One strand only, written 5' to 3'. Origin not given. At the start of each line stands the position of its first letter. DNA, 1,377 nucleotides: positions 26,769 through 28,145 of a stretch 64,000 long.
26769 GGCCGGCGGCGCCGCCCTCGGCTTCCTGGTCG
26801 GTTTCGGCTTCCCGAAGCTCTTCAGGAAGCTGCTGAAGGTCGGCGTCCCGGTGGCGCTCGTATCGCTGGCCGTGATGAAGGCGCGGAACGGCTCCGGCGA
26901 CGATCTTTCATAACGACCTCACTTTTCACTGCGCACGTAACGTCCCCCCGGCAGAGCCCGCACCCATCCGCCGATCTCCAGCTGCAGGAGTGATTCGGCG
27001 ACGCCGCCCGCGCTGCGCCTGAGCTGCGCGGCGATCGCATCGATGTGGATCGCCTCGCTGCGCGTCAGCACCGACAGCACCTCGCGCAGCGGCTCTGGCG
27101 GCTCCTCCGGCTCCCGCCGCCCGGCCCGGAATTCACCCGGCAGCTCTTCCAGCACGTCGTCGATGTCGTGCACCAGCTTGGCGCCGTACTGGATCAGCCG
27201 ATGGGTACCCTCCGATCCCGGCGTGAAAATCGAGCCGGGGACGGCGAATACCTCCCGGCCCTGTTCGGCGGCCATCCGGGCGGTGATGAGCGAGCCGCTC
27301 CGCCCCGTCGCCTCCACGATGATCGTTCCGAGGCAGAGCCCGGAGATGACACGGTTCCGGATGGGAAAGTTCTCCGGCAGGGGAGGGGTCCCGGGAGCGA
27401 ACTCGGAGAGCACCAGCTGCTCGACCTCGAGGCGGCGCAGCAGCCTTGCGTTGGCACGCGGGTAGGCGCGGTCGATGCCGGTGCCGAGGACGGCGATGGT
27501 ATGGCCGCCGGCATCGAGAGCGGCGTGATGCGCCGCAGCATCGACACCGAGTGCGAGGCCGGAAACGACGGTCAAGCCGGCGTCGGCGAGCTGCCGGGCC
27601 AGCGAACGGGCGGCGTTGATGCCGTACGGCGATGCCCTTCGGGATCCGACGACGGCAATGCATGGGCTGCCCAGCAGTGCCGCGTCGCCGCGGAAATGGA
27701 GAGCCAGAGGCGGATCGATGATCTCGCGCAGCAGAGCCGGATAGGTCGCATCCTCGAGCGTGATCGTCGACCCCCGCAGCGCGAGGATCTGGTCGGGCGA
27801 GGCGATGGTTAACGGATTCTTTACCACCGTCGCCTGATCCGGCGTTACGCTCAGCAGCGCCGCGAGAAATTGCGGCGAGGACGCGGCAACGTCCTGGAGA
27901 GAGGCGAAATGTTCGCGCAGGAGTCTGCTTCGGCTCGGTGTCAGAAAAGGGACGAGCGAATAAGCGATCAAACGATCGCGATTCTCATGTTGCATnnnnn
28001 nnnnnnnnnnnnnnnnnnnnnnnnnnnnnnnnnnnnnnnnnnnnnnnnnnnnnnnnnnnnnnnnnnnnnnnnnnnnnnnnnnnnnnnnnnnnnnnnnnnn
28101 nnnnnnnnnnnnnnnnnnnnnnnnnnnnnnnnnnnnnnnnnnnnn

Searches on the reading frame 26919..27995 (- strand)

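Call 27: search_protein_families(library=pfam, proteins=[window:26919-27995:-], max_evalue=0.00001)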
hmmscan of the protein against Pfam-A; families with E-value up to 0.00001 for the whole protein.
window:26919-27995:- (358 aa): 3 families
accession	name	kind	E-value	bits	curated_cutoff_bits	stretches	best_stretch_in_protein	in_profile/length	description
PF02481.21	DNA_processg_A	-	2.4e-76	256.1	29.6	1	76-276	8-211/212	DNA recombination-mediator protein A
PF17782.7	DprA_WH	-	1.5e-09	38.2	22.9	1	294-351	5-61/61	DprA winged helix domain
PF18306.6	LDcluster4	-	5.2e-07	29.8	26.3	0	112-170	3-62/151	SLOG cluster4 family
